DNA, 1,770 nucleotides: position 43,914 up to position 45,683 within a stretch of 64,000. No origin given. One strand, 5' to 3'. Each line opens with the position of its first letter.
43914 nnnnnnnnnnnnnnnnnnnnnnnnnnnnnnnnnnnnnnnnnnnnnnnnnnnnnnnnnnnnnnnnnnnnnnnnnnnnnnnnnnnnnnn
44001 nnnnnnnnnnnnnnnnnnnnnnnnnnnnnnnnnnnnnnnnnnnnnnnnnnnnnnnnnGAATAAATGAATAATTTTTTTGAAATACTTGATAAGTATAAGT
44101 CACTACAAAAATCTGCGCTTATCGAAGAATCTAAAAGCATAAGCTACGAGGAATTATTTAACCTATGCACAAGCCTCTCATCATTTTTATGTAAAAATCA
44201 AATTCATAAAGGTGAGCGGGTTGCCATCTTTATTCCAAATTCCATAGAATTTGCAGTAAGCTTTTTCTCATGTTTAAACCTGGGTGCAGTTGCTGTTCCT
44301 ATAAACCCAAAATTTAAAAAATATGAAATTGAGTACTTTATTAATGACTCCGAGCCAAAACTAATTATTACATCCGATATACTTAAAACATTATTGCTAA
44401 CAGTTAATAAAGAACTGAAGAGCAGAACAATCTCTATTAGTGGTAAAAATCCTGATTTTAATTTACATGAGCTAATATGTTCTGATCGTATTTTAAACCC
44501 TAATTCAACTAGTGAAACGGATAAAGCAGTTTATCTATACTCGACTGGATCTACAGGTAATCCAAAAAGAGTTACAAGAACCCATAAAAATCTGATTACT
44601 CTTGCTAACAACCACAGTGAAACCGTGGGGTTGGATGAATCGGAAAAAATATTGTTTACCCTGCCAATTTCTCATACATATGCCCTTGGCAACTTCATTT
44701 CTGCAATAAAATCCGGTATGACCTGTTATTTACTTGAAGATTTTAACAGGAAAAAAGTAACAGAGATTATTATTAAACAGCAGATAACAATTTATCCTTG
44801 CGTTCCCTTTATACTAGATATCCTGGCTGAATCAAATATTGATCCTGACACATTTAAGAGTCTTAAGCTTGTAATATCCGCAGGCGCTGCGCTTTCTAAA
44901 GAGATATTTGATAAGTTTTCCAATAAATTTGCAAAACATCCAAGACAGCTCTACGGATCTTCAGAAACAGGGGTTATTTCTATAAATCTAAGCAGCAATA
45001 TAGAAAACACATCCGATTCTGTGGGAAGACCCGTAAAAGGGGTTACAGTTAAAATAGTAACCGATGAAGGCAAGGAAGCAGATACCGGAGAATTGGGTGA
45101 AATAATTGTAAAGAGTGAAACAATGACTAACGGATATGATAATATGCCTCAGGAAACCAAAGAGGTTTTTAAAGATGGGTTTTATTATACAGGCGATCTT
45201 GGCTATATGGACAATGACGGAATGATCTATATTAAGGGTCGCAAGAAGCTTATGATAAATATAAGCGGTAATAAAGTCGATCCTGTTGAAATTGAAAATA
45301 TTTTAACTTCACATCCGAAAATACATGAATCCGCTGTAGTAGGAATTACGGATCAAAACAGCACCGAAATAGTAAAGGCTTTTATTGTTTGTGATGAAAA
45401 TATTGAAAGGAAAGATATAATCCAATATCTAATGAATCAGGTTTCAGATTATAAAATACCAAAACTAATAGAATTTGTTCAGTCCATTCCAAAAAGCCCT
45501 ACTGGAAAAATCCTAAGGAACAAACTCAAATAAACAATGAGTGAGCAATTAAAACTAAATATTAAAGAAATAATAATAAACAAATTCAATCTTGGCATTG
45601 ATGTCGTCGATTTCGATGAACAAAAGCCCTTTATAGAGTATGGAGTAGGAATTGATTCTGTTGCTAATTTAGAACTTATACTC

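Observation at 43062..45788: ArgC-like reductase translationally coupled to an adenylating enzyme and a carrier protein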

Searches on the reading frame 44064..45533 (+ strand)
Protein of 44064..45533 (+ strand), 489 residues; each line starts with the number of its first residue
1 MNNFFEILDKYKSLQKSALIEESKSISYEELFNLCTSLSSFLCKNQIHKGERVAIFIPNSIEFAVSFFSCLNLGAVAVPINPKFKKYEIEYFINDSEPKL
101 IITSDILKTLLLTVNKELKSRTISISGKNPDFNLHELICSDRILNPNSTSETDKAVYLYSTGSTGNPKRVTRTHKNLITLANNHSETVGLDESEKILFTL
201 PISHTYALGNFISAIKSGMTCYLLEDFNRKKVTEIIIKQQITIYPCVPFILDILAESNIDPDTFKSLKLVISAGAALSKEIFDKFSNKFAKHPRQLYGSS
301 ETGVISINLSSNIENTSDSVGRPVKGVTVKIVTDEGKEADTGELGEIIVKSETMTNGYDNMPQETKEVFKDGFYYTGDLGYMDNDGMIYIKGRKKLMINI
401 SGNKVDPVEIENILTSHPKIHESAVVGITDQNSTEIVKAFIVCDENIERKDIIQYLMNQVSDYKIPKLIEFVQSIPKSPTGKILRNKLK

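Call 3: search_protein_families(library=pfam, proteins=[window:44064-45533:+], max_evalue=0.01)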
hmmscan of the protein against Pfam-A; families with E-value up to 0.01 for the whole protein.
window:44064-45533:+ (489 aa): 3 families
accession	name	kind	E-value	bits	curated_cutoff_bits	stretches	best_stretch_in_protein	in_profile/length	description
PF00501.34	AMP-binding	-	8.1e-74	249.1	29.9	1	15-358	10-383/384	AMP-binding enzyme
PF13193.12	AMP-binding_C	-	1e-16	62.1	24.5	1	409-482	1-76/76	AMP-binding enzyme C-terminal domain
PF23562.2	AMP-binding_C_3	-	0.0026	18.6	20.8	1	397-438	4-46/124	AMP-binding enzyme C-terminal domain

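Call 4: search_protein_families(library=ncbifam, proteins=[window:44064-45533:+], max_evalue=0.01)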
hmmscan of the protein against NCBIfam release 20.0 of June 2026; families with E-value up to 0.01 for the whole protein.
window:44064-45533:+ (489 aa): 109 families (the best 25 are shown)
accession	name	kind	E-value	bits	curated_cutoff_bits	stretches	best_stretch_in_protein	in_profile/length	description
NF004837.0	PRK06187.1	subfamily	1.2e-112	376.9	476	1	14-489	22-519/531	long-chain-fatty-acid--CoA ligase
NF052269.1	Staph_lig_FadD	equivalog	3.9e-88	296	650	1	14-488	14-489/499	long-chain-fatty-acid--CoA ligase FadD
NF006181.0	PRK08314.1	subfamily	2.8e-85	286.7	705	2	133-488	185-550/563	long-chain-fatty-acid--CoA ligase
NF002966.0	PRK03640.1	equivalog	1.6e-82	277.7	556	1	15-489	17-477/483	o-succinylbenzoate--CoA ligase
NF005702.0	PRK07514.1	subfamily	4.6e-82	276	558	1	3-488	4-496/506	malonyl-CoA synthase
NF006182.0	PRK08316.1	subfamily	2.9e-81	273.5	663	1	12-488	23-513/523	fatty acyl-CoA synthetase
TIGR03098.1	ligase_PEP_1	hypoth_equivalog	9.1e-78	262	592.35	1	13-488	13-514/517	acyl-CoA ligase (AMP-forming), exosortase A system-associated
NF005463.0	PRK07059.1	subfamily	2.3e-77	260.7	869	2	142-489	194-553/557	long-chain-fatty-acid--CoA ligase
NF005797.0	PRK07638.1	equivalog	3.2e-76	256.8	518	1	15-489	16-476/487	acyl-CoA synthetase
NF005307.0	PRK06839.1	equivalog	3.7e-73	246.9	748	1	15-488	17-489/496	o-succinylbenzoate--CoA ligase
NF004758.0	PRK06087.1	equivalog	5.8e-73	246.1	736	1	17-488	41-531/548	medium-chain fatty-acid--CoA ligase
TIGR01923.1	menE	equivalog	6.4e-73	246.1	330.15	1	27-488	1-442/442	o-succinylbenzoate--CoA ligase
NF006523.0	PRK08974.1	equivalog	7.7e-73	245.5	884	2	150-489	204-550/561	long-chain-fatty-acid--CoA ligase FadD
TIGR02262.1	benz_CoA_lig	subfamily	1.1e-71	242.1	375.25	1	15-489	20-506/508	benzoate-CoA ligase family protein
NF047394.1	AcylCoAsynMbcS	equivalog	4.1e-71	240.2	850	1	10-488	20-516/525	acyl-CoA synthetase MbcS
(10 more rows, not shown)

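Call 18: find_related_loci(query=A1, collection=genome_contigs, flank=8000)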
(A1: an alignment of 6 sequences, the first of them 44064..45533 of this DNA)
Query A1 (489 aa) in genome_contigs; peptide patterns used: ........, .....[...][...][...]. (x = any residue, [..] = any of these).
330 stretches matched a pattern; 125 encode a relative of the query (tblastn E <= 1e-3); the best 80 are kept; 80 distinct loci.
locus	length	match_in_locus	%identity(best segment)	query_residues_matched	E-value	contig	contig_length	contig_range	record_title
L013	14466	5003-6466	71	1-488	0e+0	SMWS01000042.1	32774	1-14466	MAG: Deltaproteobacteria bacterium isolate N074bin48 k141_561205, whole genome shotgun sequence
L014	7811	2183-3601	52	16-489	2e-161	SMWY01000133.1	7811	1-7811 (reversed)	MAG: Candidatus Dadabacteria bacterium isolate CR02bin9 k141_1937751, whole genome shotgun sequence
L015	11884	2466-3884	51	16-489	1e-159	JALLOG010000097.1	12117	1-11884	Desulfobacterota bacterium AH_259_B03_O07 NODE_97_length_12117_cov_244.328, whole genome shotgun sequence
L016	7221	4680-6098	51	15-489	2e-159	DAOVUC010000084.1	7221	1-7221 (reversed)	MAG TPA_asm: Candidatus Dadabacteria bacterium isolate CSMAG_1669 CSMAG_1669_k141_1879342_length_7221_cov_8.0000, whole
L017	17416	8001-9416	53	18-489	7e-159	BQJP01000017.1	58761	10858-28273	MAG: Thermodesulfobacteriota bacterium DHS20C13 DNA, sequence017, whole genome shotgun sequence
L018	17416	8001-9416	52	18-489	1e-157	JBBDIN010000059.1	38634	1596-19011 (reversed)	MAG: Thermodesulfobacteriota bacterium isolate LejiaA_40_8 Lejia_A_1701_length_38634_cov_5, whole genome shotgun sequenc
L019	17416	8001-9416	50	18-489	6e-156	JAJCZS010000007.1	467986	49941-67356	MAG: Deltaproteobacteria bacterium isolate OFTM111 OFTM111_6, whole genome shotgun sequence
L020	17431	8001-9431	51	12-489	2e-155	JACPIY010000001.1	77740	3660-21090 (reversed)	MAG: Deltaproteobacteria bacterium isolate NC_groundwater_453_Ag_B-0.1um_42_10 S34_3B_scaffold_61640, whole genome shotg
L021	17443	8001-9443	49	4-489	1e-154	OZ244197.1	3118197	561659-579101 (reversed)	MAG: Thermodesulfobacteriota bacterium isolate ec96ddf5-9e38-48dc-a8a0-7131a85d877a genome assembly, chromosome: 1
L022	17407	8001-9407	52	18-489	3e-154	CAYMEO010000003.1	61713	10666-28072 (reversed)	MAG TPA_asm: uncultured Spirochaetia bacterium isolate binchicken_co71_42 genome assembly, contig: NODE_192_length_61713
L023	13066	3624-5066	50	4-489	1e-153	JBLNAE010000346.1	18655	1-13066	MAG: Ignavibacteriales bacterium isolate MAG185 PRJNA951521_bin43_renamed_345, whole genome shotgun sequence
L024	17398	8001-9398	48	17-489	6e-153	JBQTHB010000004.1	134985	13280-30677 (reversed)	MAG: Deltaproteobacteria bacterium isolate SAW255 c_000000394598, whole genome shotgun sequence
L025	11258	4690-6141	49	1-488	5e-153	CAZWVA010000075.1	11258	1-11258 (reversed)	MAG TPA_asm: uncultured Spirochaetia bacterium isolate binchicken_co30_30 genome assembly, contig: NODE_3701_length_1125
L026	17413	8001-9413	50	18-489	4e-151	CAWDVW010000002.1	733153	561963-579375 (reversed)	MAG: Candidatus Dadabacteria bacterium isolate MFD05684.bin.1.387 genome assembly, contig: contig_19298, whole genome sh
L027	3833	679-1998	51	47-489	3e-153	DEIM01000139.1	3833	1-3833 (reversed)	MAG TPA_asm: Candidatus Dadabacteria bacterium UBA2774 UBA2774_contig_122954, whole genome shotgun sequence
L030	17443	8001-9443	47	1-489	2e-146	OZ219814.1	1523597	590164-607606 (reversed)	MAG: Thermodesulfobacteriota bacterium isolate 4e20cc59-495a-4000-abf0-89ce236daca8 genome assembly, chromosome: 4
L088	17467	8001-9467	52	1-489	4e-162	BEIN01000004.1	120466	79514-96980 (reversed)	Bacterium HR37 DNA, contig: NODE_70_4, isolate: HRbin37, whole genome shotgun sequence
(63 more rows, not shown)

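Call 24: search_protein_families(library=ncbifam, proteins=[L030:6965-7993:+, L030:8001-9446:+, L030:9443-9703:+, L030:1311-2585:+, L030:3319-4545:+, L030:4695-5495:+, L030:5517-6833:+, L030:9867-11606:-, L030:11678-12340:-, L030:12330-13148:+], max_evalue=0.00001)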
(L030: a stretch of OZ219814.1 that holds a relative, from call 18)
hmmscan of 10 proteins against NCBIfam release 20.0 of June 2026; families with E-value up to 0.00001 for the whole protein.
L030:6965-7993:+ (342 aa): 7 families
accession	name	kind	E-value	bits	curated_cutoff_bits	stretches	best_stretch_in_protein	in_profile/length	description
TIGR01850.1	argC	equivalog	1.6e-96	323.5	233.6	1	4-342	2-345/345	N-acetyl-gamma-glutamyl-phosphate reductase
NF006416.0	PRK08664.1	subfamily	1.3e-22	80.5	232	1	1-326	2-343/350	aspartate-semialdehyde dehydrogenase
TIGR00978.1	asd_EA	equivalog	8.2e-21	74.4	301.2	1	3-326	1-340/342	aspartate-semialdehyde dehydrogenase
TIGR01851.1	argC_other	equivalog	3.9e-16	59.3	229.85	1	127-328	88-309/310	N-acetyl-gamma-glutamyl-phosphate reductase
NF011456.0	PRK14874.1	equivalog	2e-13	50.1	223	1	2-105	4-102/346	aspartate-semialdehyde dehydrogenase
TIGR01296.1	asd_B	equivalog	1.2e-10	41.1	324.2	0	5-105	2-97/339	aspartate-semialdehyde dehydrogenase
NF005229.0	PRK06728.1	equivalog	5.8e-06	25.4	628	0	5-107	8-106/347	aspartate-semialdehyde dehydrogenase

L030:8001-9446:+ (481 aa): 106 families (the best 25 are shown)
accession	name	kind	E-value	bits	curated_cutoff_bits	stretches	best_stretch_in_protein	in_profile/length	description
NF004837.0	PRK06187.1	subfamily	1.7e-101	340.1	476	1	3-481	9-519/531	long-chain-fatty-acid--CoA ligase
NF006181.0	PRK08314.1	subfamily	7.4e-80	268.8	705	2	144-480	204-550/563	long-chain-fatty-acid--CoA ligase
NF006182.0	PRK08316.1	subfamily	1.2e-76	258.3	663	1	7-480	16-513/523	fatty acyl-CoA synthetase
NF004114.0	PRK05605.1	equivalog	3.1e-74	250.3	766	2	138-481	215-566/575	long-chain-fatty-acid--CoA ligase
NF002966.0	PRK03640.1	equivalog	4.3e-67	226.8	556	1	8-481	8-477/483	o-succinylbenzoate--CoA ligase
NF005702.0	PRK07514.1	subfamily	2.7e-66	224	558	1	7-480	8-496/506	malonyl-CoA synthase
NF005463.0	PRK07059.1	subfamily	8.9e-66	222.4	869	2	143-481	203-553/557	long-chain-fatty-acid--CoA ligase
NF004511.1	PRK05852.1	equivalog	2.5e-65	221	650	1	8-480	5-500/505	FadD7 family fatty acid--CoA ligase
NF052269.1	Staph_lig_FadD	equivalog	5.2e-64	216.4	650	1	25-480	25-489/499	long-chain-fatty-acid--CoA ligase FadD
NF005801.1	PRK07656.1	equivalog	5.8e-64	216.5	657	1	10-481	9-500/500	FadD3 family acyl-CoA ligase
NF009233.0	PRK12583.1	subfamily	1e-63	215.6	832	2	150-480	207-546/558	fatty acid CoA ligase family protein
NF006523.0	PRK08974.1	equivalog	3.7e-63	213.5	884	2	146-481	208-550/561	long-chain-fatty-acid--CoA ligase FadD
NF005797.0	PRK07638.1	equivalog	1.2e-62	212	518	1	13-481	12-476/487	acyl-CoA synthetase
NF005307.0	PRK06839.1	equivalog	2.8e-62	211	748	1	15-480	15-489/496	o-succinylbenzoate--CoA ligase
TIGR01733.1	AA-adenyl-dom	subfamily_domain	4.5e-62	210.2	317.4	1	29-418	1-409/409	amino acid adenylation domain-containing protein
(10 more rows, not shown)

L030:9443-9703:+ (86 aa): 11 families
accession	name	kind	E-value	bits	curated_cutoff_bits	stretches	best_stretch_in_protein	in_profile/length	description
NF058660.1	cispen_ACP_AmcB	equivalog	4.1e-11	42.9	80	1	10-85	4-78/80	cispentacin biosynthesis acyl carrier protein AmcB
NF002148.0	PRK00982.1-2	subfamily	2e-10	40.4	71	1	8-83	5-75/79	acyl carrier protein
NF006617.0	PRK09184.1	subfamily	1.3e-09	38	70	1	4-83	10-91/96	phosphopantetheine-binding protein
NF002150.0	PRK00982.1-4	subfamily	1.1e-08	35.2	66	1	9-83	7-76/80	acyl carrier protein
TIGR00517.1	acyl_carrier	equivalog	1.5e-08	34.4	70.45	1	10-83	6-74/77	acyl carrier protein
NF052616.1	ACP_for_OlsHI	equivalog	1.6e-08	34.8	130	1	8-82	4-77/83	ornithine lipid biosynthesis acyl carrier protein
NF002151.0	PRK00982.1-5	equivalog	1.7e-08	34.5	92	1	10-82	6-73/78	acyl carrier protein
NF002149.0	PRK00982.1-3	equivalog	9.8e-08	31.8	106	1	10-76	6-67/78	acyl carrier protein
NF005798.0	PRK07639.1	equivalog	1.2e-06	28.9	100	1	40-84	36-80/91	petrobactin biosynthesis protein AsbD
NF005480.0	PRK07081.1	equivalog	2.7e-06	27.2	72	1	10-85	3-76/83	acyl carrier protein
NF009104.0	PRK12449.1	equivalog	6.8e-06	25.9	70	1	28-82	24-75/80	acyl carrier protein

L030:1311-2585:+ (424 aa): 1 family
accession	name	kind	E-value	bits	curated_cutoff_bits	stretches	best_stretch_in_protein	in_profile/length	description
NF040900.1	porin_ExtI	equivalog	1.4e-08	33.9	150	1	143-421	112-400/403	selenite/tellurite reduction operon porin ExtI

L030:3319-4545:+ (408 aa): 24 families
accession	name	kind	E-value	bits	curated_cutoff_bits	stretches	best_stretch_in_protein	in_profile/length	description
NF010376.0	PRK13803.1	equivalog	6.7e-189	629.6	819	1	21-407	208-594/600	bifunctional phosphoribosylanthranilate isomerase/tryptophan synthase subunit beta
TIGR00263.1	trpB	equivalog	3.5e-187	622.2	392.45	1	24-405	1-382/385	tryptophan synthase subunit beta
NF010375.0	PRK13802.1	equivalog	3.4e-138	461.8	1386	1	22-406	275-671/695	bifunctional indole-3-glycerol phosphate synthase/tryptophan synthase subunit beta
NF009057.0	PRK12391.1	equivalog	2.1e-51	174.9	366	1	69-403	75-421/441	TrpB-like pyridoxal phosphate-dependent enzyme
TIGR01415.1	trpB_rel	hypoth_equivalog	6.8e-51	173.3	518.85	1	65-403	58-411/419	TrpB-like pyridoxal phosphate-dependent enzyme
NF006390.0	PRK08639.1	equivalog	1.2e-13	50.9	421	1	72-401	24-317/418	threonine ammonia-lyase IlvA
TIGR02079.1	THD1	equivalog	3.1e-11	42.7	440.55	1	72-279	15-208/410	threonine ammonia-lyase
NF006094.0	PRK08246.1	subfamily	8.7e-11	41.8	331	1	72-278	22-203/310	serine/threonine dehydratase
NF005292.0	PRK06815.1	equivalog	3.9e-10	39.3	371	1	72-234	20-167/320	threonine/serine dehydratase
NF052537.1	CoM_syn_XcbE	exception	1.1e-08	34.7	450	1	70-257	12-197/322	coenzyme M biosynthesis enzyme XcbE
TIGR01127.1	ilvA_1Cterm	equivalog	1.2e-08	34.4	378.75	1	74-278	1-186/380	threonine ammonia-lyase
NF052482.1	sulfolyase_CuyA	equivalog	5.3e-08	32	450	1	68-207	10-157/332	D-cysteate sulfo-lyase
NF008735.0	PRK11761.1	equivalog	8e-08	31.9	413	0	69-189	9-126/296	cysteine synthase CysM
NF007989.0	PRK10717.1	equivalog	8.1e-08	31.7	387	0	88-178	28-118/334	cysteine synthase A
TIGR01139.1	cysK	equivalog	2.3e-07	30.4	350.95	0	113-256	48-178/298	cysteine synthase A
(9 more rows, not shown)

L030:4695-5495:+ (266 aa): 2 families
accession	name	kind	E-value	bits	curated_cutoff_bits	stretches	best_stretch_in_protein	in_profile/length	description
TIGR00262.1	trpA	equivalog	7.2e-85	284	102.35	1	8-260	1-255/256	tryptophan synthase subunit alpha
NF009621.0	PRK13125.1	equivalog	3e-28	98.8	234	1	16-243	3-225/244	tryptophan synthase subunit alpha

L030:5517-6833:+ (438 aa): 8 families
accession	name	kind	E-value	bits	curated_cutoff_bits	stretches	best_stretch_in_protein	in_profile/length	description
NF003877.0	PRK05427.1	equivalog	8.8e-14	51.6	283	1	125-274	3-153/308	manganese-dependent inorganic pyrophosphatase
NF011445.0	PRK14869.2-1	equivalog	6.6e-10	38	483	1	208-295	325-414/548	putative manganese-dependent inorganic diphosphatase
NF011449.0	PRK14869.2-5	equivalog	2.8e-08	33.2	411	0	210-289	227-308/451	putative manganese-dependent inorganic diphosphatase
NF011442.0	PRK14869.1-4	equivalog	1.9e-07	29.9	400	0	208-276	323-392/543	putative manganese-dependent inorganic diphosphatase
NF053633.1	OlncasPapPhNrnA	equivalog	2.5e-07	29.9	350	1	117-270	10-164/317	bifunctional oligoribonuclease/PAP phosphatase NrnA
NF011440.0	PRK14869.1-2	equivalog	9.3e-07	27.8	746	0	211-274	321-385/541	putative manganese-dependent inorganic diphosphatase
NF011448.0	PRK14869.2-4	equivalog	3.6e-06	25.6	562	0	208-329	339-456/563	putative manganese-dependent inorganic diphosphatase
NF011443.0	PRK14869.1-5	equivalog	9e-06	24.4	335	0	211-273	327-390/546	putative manganese-dependent inorganic diphosphatase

L030:9867-11606:- (579 aa): 14 families
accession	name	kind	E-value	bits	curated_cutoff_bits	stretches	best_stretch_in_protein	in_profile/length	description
NF010588.0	PRK13981.1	equivalog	1.6e-212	706.7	479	1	2-578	3-543/546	NAD+ synthase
NF002730.0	PRK02628.1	equivalog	6.7e-67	226.1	473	1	7-501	16-552/677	NAD(+) synthase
TIGR00552.1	nadE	equivalog_domain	1.5e-61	207.8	63.65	1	313-556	15-241/251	NAD(+) synthase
NF010587.0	PRK13980.1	equivalog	3.5e-57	193.6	255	1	312-553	23-254/267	NAD+ synthase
NF002048.0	PRK00876.1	subfamily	1.1e-21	77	313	2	323-387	40-104/330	NAD(+) synthase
TIGR03381.1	agmatine_aguB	equivalog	4.3e-18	65.6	410.25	1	16-265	12-275/279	N-carbamoylputrescine amidase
NF040852.1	nitrile_Arch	equivalog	3.1e-17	62.6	500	1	5-255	2-247/262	nitrilase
NF033621.1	de_GSH_amidase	exception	1.1e-12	47.9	355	1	19-264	14-256/260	deaminated glutathione amidase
NF001979.1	PRK00768.1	equivalog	3.8e-11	43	250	1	313-515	30-237/266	NAD(+) synthase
TIGR00268.2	TIGR00268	equivalog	2.7e-09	36.7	150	1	320-384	13-77/259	ATP-dependent sacrificial sulfur transferase LarE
NF007757.0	PRK10438.1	equivalog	4.1e-08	32.8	249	1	17-259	17-248/256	amidohydrolase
NF009803.0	PRK13287.1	equivalog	1.6e-07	30.4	406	1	14-254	28-268/333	formamidase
NF011259.0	PRK14665.1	equivalog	4.2e-06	25.9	364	0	321-433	6-119/360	tRNA 2-thiouridine(34) synthase MnmA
NF001138.1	PRK00143.1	equivalog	4.7e-06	25.8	284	1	322-400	1-83/345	tRNA 2-thiouridine(34) synthase MnmA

L030:11678-12340:- (220 aa): 8 families
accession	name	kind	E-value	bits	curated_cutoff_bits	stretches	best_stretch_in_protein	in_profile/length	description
NF040674.1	CPBP_fam_MrtP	equivalog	1.3e-21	77.4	250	1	120-214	246-346/354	myxosortase MrtP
NF040914.1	Mrt_core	domain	1.6e-20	73.1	100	1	121-214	2-101/108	myxosortase family intramembrane protease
NF040589.1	CPBP_Synerg_MrtS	equivalog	2.2e-18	67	130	1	79-212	33-161/170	Synerg-CTERM system glutamic-type intramembrane protease MrtS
NF040594.1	CPBP_fam_MrtC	equivalog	8.9e-16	58.3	195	1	77-212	75-213/221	myxosortase MrtC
NF040915.1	CPBP_fam_MrtZ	exception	6.5e-11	42.1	325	1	122-213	167-263/275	myxosortase MrtZ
NF040593.1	CPBP_fam_MrtX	exception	7e-11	42.4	180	1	113-213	124-228/238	myxosortase MrtX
NF033192.3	CPBP_JDVT_MrtJ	equivalog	4.7e-10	40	75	1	132-216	10-97/98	JDVT-CTERM system glutamic-type intramembrane protease MrtJ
NF041647.1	ABC_perm_CPBP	equivalog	1e-09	37.7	435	1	118-215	541-631/636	ABC transporter permease subunit/CPBP intramembrane protease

L030:12330-13148:+ (272 aa): 11 families
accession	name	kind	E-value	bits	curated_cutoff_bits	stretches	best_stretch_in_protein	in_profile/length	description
NF006206.0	PRK08330.1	equivalog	5.5e-51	173.3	311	1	20-270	3-238/243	biotin--protein ligase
TIGR00121.1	birA_ligase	equivalog_domain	1e-48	166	83.1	1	31-269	3-231/235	biotin--[acetyl-CoA-carboxylase] ligase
NF008847.0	PRK11886.1-2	equivalog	1.2e-45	156.3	293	1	19-269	70-313/320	bifunctional biotin--[acetyl-CoA-carboxylase] ligase/biotin operon repressor BirA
NF008848.0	PRK11886.1-3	equivalog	1.7e-43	148.9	362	1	15-259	67-303/319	bifunctional biotin--[acetyl-CoA-carboxylase] ligase/biotin operon repressor BirA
NF008850.0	PRK11886.1-5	equivalog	6.8e-39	133.9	489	1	4-266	55-310/320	bifunctional biotin--[acetyl-CoA-carboxylase] ligase/biotin operon repressor BirA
NF008849.0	PRK11886.1-4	equivalog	3.1e-34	118.5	474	1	17-268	67-312/320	bifunctional biotin--[acetyl-CoA-carboxylase] ligase/biotin operon repressor BirA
NF005405.0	PRK06955.1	equivalog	2.4e-24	86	312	1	15-269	20-290/300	biotin--[acetyl-CoA-carboxylase] ligase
NF004607.0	PRK05935.1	equivalog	5e-23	81.9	219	1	33-202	8-172/190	biotin--protein ligase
NF008846.0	PRK11886.1-1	equivalog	2.3e-20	73.1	353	1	43-269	90-305/312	bifunctional biotin--[acetyl-CoA-carboxylase] ligase/biotin operon repressor BirA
NF009862.0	PRK13325.1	equivalog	3.1e-19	69.1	761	1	23-268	77-318/592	bifunctional biotin--[acetyl-CoA-carboxylase] ligase/type III pantothenate kinase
NF006294.0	PRK08477.1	equivalog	2.1e-14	53.4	179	1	29-162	5-134/214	biotin--[acetyl-CoA-carboxylase] ligase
